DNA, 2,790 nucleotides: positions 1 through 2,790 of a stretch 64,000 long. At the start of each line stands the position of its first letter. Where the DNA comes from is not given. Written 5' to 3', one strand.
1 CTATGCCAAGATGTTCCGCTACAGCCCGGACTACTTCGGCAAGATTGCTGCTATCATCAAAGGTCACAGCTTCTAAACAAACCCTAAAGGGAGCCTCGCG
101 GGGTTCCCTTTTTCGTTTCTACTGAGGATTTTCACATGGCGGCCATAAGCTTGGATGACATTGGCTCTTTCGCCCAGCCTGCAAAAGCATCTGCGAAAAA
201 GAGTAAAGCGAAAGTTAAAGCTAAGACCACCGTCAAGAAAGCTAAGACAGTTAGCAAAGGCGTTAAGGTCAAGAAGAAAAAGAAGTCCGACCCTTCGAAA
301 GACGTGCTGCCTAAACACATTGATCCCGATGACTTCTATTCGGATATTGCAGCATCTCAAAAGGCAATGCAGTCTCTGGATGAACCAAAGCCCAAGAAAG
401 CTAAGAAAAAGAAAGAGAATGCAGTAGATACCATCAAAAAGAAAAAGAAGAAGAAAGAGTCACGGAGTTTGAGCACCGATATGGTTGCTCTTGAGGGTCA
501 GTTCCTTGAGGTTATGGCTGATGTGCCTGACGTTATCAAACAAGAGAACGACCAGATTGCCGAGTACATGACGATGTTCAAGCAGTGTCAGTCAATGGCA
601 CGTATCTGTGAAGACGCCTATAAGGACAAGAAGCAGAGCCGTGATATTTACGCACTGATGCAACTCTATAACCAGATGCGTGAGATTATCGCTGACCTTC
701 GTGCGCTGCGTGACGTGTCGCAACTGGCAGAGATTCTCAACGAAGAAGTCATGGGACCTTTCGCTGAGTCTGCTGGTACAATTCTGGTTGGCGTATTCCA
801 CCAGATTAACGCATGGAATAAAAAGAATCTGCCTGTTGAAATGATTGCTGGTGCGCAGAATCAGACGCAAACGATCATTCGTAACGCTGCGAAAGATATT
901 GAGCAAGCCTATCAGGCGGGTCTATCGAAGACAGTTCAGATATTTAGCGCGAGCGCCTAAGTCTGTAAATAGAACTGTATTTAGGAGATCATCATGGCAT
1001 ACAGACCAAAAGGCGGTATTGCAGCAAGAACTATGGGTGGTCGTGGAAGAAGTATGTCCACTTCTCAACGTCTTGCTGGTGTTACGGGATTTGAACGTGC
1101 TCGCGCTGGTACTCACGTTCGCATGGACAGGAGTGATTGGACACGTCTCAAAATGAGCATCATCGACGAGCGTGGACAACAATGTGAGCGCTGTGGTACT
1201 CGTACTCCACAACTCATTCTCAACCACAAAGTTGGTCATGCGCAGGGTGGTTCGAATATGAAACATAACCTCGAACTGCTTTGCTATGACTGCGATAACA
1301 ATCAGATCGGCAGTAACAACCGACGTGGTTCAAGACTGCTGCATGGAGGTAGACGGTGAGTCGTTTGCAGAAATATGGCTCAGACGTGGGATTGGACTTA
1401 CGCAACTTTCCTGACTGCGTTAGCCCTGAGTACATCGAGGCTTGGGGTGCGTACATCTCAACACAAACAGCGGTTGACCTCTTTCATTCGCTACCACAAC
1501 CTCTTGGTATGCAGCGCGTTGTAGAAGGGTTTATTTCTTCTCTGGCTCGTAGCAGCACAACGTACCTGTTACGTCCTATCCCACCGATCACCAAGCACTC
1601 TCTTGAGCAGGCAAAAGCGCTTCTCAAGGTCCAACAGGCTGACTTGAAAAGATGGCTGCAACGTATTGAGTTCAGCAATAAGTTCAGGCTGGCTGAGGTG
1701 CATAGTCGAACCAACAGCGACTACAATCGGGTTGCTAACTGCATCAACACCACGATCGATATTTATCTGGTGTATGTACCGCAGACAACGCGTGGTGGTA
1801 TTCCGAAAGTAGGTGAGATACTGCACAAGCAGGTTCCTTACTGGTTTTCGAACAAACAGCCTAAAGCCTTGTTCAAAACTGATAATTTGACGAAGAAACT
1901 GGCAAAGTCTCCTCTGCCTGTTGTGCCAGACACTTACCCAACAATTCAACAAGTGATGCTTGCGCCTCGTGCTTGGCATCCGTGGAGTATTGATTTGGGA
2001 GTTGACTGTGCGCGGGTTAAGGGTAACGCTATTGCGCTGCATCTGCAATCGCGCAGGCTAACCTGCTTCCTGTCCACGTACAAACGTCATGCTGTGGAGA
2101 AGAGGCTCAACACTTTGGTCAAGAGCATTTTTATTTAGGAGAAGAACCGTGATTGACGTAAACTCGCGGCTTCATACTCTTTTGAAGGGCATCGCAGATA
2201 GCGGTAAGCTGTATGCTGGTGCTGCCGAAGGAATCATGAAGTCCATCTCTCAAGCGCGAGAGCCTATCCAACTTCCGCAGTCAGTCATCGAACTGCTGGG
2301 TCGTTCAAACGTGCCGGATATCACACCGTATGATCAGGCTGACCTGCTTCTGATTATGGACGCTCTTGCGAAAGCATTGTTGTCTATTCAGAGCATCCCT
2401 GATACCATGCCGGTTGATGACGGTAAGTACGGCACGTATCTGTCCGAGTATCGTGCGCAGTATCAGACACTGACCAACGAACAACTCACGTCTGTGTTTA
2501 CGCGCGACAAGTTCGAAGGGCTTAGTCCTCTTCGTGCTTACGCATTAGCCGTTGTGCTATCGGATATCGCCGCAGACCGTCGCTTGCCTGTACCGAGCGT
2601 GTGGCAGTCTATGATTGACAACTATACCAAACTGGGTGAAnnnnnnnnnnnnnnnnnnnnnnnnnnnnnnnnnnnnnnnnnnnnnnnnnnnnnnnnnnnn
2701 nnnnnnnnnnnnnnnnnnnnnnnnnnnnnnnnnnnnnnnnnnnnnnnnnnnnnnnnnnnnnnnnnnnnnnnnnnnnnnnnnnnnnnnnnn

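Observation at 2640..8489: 1949-aa SNF2-family ATPase as the largest gene of the replication block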

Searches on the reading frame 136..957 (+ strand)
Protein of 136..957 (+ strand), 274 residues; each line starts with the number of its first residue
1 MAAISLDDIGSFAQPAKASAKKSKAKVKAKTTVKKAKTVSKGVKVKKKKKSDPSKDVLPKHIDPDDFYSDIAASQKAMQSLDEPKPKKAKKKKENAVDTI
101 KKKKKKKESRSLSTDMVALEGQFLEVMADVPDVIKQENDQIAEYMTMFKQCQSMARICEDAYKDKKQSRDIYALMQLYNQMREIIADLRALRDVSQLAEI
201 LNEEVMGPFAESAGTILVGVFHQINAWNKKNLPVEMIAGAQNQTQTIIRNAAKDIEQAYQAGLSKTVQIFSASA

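Call 39: search_protein_families(library=phrogs, proteins=[window:136-957:+], max_evalue=0.001)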
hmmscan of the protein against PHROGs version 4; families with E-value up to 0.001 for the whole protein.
window:136-957:+ (274 aa): 1 family
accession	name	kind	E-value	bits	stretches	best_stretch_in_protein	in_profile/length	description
phrog_23026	-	unknown function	1.3e-100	337.5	1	1-274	1-276/276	-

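Call 40: search_protein_families(library=pfam, proteins=[window:136-957:+], max_evalue=0.01)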
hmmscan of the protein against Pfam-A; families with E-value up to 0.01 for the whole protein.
window:136-957:+ (274 aa): 0 families

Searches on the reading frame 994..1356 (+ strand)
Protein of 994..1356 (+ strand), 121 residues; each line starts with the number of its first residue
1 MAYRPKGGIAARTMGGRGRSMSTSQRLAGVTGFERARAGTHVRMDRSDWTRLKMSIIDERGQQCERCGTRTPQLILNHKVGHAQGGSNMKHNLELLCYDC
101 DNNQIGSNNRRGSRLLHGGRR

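Call 39: search_protein_families(library=phrogs, proteins=[window:994-1356:+], max_evalue=0.001)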
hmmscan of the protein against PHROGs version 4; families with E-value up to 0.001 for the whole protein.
window:994-1356:+ (121 aa): 16 families
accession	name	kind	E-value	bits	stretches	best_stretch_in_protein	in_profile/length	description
phrog_30443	-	DNA, RNA and nucleotide metabolism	2.6e-65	219.2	1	1-121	1-121/121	HNH endonuclease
phrog_589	-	DNA, RNA and nucleotide metabolism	2.4e-11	44.7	1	27-112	57-146/179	HNH endonuclease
phrog_6050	-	DNA, RNA and nucleotide metabolism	4e-08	33.5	1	38-107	288-360/402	HNH endonuclease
phrog_144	-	DNA, RNA and nucleotide metabolism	4.9e-07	30.6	1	41-104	64-132/175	HNH endonuclease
phrog_7785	-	DNA, RNA and nucleotide metabolism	5.2e-07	30.7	1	40-104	46-111/147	HNH endonuclease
phrog_2214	-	DNA, RNA and nucleotide metabolism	6.4e-07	29.8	1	48-103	180-235/429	HNH endonuclease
phrog_119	-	DNA, RNA and nucleotide metabolism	8.7e-07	29.1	1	45-109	187-259/443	HNH endonuclease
phrog_333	-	DNA, RNA and nucleotide metabolism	5.4e-06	27.6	1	46-102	18-76/138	HNH endonuclease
phrog_2323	-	DNA, RNA and nucleotide metabolism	4.6e-05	24.4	1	35-114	10-93/113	HNH endonuclease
phrog_1271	-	DNA, RNA and nucleotide metabolism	0.00011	22.7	1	46-111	255-321/361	HNH endonuclease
phrog_8660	-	DNA, RNA and nucleotide metabolism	0.00014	23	1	42-104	105-176/196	HNH endonuclease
phrog_5718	-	DNA, RNA and nucleotide metabolism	0.00017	21.7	1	45-105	112-174/394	HNH endonuclease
phrog_7370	-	DNA, RNA and nucleotide metabolism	0.00028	21.9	1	55-107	35-86/115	HNH endonuclease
phrog_14314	-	DNA, RNA and nucleotide metabolism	0.0003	22.2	1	51-104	6-61/252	HNH endonuclease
phrog_4581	-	head and packaging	0.0003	21.3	1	46-104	50-108/395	terminase small subunit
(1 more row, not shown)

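Call 40: search_protein_families(library=pfam, proteins=[window:994-1356:+], max_evalue=0.01)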
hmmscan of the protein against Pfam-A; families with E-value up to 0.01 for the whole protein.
window:994-1356:+ (121 aa): 1 family
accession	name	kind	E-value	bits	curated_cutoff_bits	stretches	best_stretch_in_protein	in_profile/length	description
PF01844.29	HNH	-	5e-06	27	21.4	1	64-103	1-43/47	HNH endonuclease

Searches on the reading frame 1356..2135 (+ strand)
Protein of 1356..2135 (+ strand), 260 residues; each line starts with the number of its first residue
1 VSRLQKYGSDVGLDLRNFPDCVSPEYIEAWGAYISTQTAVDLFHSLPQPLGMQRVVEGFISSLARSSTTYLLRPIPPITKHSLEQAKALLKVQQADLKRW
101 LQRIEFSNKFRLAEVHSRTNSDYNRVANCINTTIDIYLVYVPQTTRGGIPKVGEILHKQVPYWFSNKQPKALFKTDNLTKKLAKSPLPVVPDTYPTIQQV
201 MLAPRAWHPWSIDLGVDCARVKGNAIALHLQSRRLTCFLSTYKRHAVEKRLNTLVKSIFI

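Call 39: search_protein_families(library=phrogs, proteins=[window:1356-2135:+], max_evalue=0.001)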
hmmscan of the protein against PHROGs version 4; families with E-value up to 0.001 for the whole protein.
window:1356-2135:+ (260 aa): 1 family
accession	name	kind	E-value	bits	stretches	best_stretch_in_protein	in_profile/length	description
phrog_38822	-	unknown function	1.2e-135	451.8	1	1-260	1-260/260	-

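Call 40: search_protein_families(library=pfam, proteins=[window:1356-2135:+], max_evalue=0.01)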
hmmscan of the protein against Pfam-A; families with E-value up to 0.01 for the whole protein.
window:1356-2135:+ (260 aa): 0 families

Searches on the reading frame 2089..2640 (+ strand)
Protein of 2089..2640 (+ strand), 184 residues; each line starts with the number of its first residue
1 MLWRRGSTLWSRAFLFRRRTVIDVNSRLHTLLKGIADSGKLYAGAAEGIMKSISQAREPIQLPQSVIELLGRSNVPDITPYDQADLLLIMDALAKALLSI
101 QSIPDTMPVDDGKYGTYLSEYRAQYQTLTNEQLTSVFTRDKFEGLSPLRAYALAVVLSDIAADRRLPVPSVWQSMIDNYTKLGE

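Call 39: search_protein_families(library=phrogs, proteins=[window:2089-2640:+], max_evalue=0.001)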
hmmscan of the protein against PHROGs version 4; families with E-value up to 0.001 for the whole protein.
window:2089-2640:+ (184 aa): 1 family
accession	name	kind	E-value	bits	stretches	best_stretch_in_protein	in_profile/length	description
phrog_31715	-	unknown function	4e-68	229.4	1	22-184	3-166/167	-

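Call 40: search_protein_families(library=pfam, proteins=[window:2089-2640:+], max_evalue=0.01)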
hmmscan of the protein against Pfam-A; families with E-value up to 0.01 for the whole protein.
window:2089-2640:+ (184 aa): 0 families
